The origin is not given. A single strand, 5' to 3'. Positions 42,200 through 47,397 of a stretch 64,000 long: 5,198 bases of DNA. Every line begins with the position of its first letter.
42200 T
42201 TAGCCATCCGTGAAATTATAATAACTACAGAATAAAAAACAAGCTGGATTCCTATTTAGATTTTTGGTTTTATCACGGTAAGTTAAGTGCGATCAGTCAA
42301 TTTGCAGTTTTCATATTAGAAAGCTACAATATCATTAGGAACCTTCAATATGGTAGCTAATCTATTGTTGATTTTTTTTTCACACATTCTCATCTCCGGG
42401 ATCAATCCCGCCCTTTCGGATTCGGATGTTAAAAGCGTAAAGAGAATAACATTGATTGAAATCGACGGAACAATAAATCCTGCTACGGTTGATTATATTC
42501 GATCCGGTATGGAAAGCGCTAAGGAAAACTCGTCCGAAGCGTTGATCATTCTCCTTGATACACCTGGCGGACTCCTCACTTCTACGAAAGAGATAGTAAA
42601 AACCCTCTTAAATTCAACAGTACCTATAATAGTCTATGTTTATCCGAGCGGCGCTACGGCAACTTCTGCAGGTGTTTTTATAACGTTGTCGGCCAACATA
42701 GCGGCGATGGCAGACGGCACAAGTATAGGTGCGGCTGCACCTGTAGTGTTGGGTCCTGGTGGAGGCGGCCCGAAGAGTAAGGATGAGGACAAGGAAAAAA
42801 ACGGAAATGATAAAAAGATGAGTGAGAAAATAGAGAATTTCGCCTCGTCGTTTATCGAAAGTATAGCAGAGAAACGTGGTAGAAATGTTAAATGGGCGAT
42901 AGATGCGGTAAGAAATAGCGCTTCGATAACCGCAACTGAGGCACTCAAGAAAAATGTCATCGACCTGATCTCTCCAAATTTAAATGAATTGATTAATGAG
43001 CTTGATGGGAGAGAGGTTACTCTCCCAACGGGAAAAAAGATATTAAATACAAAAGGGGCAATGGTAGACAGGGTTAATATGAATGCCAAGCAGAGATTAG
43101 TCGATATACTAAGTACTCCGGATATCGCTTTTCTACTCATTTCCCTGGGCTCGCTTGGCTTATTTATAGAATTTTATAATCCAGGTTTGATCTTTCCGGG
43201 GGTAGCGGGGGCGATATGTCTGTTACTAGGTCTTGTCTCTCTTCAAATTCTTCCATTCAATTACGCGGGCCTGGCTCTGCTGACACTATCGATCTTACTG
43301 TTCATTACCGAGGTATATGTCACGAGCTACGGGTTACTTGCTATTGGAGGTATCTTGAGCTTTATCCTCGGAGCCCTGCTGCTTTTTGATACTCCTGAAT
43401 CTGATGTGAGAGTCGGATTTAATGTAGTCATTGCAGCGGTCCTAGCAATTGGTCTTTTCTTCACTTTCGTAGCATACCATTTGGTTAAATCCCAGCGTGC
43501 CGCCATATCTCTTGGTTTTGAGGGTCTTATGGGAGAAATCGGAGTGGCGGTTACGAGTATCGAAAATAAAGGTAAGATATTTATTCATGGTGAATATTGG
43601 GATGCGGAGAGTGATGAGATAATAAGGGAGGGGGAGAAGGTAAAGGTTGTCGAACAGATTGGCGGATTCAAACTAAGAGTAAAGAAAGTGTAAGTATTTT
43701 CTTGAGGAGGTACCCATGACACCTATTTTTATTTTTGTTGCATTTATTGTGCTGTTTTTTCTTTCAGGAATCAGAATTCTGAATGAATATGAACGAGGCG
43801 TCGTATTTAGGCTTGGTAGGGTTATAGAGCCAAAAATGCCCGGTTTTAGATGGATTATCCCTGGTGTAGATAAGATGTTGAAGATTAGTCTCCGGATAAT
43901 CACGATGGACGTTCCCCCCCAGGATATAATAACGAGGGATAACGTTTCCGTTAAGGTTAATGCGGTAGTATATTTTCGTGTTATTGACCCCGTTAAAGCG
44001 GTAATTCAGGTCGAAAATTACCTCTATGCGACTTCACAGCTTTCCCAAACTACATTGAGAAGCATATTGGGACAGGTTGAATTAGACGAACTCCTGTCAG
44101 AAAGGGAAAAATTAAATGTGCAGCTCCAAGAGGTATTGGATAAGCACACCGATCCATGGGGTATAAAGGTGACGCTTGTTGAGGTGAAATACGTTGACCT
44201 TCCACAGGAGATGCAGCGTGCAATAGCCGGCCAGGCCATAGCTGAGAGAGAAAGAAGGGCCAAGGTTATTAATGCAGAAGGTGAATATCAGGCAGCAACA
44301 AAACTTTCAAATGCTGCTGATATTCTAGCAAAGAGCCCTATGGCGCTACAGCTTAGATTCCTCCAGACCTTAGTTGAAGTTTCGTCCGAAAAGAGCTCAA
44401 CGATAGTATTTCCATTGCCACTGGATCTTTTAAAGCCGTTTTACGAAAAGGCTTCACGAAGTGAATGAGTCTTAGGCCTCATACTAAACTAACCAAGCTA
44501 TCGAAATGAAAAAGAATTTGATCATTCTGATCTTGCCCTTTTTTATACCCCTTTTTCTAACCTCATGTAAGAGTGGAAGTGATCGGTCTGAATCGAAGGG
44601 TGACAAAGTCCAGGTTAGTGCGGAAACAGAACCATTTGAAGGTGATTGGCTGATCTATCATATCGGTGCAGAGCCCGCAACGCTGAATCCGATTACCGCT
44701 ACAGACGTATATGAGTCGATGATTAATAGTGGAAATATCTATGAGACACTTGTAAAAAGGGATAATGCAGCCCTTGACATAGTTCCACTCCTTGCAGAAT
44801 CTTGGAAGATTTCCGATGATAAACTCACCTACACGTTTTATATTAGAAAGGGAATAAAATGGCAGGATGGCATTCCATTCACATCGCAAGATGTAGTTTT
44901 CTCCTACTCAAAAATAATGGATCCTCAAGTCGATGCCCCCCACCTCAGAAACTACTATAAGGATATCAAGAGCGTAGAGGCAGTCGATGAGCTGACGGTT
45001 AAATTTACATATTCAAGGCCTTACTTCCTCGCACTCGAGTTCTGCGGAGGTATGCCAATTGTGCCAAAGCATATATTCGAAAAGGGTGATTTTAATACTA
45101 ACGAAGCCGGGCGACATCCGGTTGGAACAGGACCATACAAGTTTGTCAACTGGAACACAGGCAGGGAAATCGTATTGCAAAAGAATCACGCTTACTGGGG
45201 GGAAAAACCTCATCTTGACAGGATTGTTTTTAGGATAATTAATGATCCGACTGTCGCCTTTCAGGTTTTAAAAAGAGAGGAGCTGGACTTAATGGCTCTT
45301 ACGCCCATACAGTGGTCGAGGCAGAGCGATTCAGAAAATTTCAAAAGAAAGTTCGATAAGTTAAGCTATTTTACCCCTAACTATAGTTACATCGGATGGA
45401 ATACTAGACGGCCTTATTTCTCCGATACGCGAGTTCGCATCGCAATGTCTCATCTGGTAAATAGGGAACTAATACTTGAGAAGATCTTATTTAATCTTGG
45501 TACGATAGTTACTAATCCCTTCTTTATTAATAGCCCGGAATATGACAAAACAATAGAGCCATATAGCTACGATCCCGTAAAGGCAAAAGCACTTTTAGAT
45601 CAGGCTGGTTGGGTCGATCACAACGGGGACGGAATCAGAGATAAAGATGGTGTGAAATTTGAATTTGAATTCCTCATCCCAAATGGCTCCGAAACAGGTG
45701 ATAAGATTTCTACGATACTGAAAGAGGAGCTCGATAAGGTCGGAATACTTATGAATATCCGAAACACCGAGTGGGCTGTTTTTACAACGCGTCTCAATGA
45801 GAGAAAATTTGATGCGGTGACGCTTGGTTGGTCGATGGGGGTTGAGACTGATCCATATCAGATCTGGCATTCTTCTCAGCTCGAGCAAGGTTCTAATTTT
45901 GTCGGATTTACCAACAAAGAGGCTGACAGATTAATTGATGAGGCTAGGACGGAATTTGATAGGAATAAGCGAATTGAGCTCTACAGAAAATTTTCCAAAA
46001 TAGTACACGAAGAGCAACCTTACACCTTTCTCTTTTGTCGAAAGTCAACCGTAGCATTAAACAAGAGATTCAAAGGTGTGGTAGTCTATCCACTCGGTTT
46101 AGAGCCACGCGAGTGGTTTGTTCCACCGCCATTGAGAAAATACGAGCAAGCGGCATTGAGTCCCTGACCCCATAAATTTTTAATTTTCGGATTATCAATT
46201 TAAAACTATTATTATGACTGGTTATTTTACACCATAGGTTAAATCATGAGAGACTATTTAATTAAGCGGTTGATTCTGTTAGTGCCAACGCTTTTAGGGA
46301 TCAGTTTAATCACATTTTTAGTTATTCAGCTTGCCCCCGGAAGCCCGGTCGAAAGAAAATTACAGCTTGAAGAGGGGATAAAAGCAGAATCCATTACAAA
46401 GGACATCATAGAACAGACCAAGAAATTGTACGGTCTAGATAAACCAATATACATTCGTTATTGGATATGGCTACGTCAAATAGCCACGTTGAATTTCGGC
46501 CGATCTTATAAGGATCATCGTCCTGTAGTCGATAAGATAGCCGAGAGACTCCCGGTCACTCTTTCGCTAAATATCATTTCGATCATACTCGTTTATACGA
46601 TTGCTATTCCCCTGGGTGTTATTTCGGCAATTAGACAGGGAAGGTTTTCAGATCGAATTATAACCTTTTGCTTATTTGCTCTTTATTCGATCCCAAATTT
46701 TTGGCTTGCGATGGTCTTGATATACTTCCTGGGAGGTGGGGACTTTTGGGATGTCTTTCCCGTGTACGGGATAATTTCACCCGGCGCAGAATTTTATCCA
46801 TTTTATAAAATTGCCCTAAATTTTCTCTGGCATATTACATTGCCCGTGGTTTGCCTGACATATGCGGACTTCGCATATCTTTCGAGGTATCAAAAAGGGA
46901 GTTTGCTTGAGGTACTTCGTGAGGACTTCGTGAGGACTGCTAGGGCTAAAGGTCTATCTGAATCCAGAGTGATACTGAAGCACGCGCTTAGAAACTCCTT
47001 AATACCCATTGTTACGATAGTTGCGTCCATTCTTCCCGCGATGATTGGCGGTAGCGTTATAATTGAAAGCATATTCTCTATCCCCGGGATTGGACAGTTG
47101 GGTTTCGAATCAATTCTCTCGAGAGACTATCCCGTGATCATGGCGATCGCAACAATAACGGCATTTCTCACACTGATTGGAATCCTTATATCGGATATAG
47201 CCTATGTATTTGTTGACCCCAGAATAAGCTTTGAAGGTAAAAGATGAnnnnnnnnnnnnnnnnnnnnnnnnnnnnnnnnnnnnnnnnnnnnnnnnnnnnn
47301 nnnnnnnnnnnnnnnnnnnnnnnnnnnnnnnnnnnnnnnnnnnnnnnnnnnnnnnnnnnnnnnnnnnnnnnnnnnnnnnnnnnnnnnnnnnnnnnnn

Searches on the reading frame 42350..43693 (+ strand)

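Call 75: search_protein_families(library=pfam, proteins=[window:42350-43693:+], max_evalue=0.00001)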
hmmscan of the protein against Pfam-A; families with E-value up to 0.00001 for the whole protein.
window:42350-43693:+ (447 aa): 3 families
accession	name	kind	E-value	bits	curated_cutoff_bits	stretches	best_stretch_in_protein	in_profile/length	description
PF24961.1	NfeD_membrane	-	1.9e-26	92.9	26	1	259-373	2-117/119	NfeD integral membrane domain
PF25145.1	NfeD1b_N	-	6.8e-18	65.4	40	1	34-207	3-155/189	NfeD1b, N-terminal domain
PF01957.25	NfeD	-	7.1e-13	49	29.1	1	391-446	2-57/57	NfeD-like C-terminal, partner-binding domain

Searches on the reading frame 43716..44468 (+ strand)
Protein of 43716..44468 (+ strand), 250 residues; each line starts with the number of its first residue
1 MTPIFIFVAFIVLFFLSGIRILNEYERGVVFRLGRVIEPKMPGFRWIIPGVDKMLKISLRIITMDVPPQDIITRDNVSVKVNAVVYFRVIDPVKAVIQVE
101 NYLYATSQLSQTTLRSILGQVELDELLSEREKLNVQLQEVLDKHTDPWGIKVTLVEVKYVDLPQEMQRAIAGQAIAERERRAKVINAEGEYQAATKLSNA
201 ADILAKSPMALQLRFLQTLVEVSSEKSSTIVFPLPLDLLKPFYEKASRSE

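Call 75: search_protein_families(library=pfam, proteins=[window:43716-44468:+], max_evalue=0.00001)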
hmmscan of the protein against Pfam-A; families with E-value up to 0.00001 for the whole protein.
window:43716-44468:+ (250 aa): 1 family
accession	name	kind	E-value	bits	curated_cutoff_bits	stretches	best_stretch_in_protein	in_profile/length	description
PF01145.31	Band_7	-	1.6e-38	133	23.6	1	21-190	2-175/176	SPFH domain / Band 7 family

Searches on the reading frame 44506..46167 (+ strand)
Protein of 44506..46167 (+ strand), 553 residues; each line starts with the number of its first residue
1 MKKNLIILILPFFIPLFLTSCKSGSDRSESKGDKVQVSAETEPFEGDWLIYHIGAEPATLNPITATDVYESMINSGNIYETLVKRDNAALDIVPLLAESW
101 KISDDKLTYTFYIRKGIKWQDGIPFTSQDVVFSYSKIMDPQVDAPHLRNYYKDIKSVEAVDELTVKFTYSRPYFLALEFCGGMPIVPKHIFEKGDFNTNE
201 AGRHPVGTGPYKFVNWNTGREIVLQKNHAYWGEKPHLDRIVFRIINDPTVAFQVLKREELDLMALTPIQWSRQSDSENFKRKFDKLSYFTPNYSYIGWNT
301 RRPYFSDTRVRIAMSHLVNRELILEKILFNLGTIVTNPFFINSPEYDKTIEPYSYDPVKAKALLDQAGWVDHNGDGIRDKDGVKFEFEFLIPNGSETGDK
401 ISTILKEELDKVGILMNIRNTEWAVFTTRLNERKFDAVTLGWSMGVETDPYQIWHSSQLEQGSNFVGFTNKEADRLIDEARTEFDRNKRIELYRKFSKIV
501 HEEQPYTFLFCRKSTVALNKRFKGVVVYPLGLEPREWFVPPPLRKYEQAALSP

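Call 75: search_protein_families(library=pfam, proteins=[window:44506-46167:+], max_evalue=0.00001)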
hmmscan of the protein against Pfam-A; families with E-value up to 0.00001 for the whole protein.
window:44506-46167:+ (553 aa): 1 family
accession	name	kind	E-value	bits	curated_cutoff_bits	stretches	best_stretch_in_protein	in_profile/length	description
PF00496.27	SBP_bac_5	-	9.7e-101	337.9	32.4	1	92-456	2-360/368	Bacterial extracellular solute-binding proteins, family 5 Middle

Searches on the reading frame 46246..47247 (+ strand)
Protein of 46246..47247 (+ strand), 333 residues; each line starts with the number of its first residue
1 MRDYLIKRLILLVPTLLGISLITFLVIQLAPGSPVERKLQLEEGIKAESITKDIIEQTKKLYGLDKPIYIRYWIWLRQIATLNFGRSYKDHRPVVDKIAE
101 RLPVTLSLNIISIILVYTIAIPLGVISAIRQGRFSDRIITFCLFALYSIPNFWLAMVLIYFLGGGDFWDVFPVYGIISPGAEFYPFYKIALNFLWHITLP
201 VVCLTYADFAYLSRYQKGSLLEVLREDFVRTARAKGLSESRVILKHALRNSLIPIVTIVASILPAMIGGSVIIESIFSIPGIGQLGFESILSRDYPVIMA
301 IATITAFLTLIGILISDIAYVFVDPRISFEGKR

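Call 76: search_protein_families(library=pfam, proteins=[window:46246-47247:+], max_evalue=0.00001)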
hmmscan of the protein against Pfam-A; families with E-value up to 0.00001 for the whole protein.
window:46246-47247:+ (333 aa): 2 families
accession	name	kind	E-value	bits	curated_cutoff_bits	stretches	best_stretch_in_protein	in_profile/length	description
PF00528.27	BPD_transp_1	-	1.3e-37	129.8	26.4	1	120-328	1-183/184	Binding-protein-dependent transport system inner membrane component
PF19300.4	BPD_transp_1_N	-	4.8e-12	46.5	23.8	1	1-108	1-113/114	Binding-prot-dependent transport system membrane comp, N-term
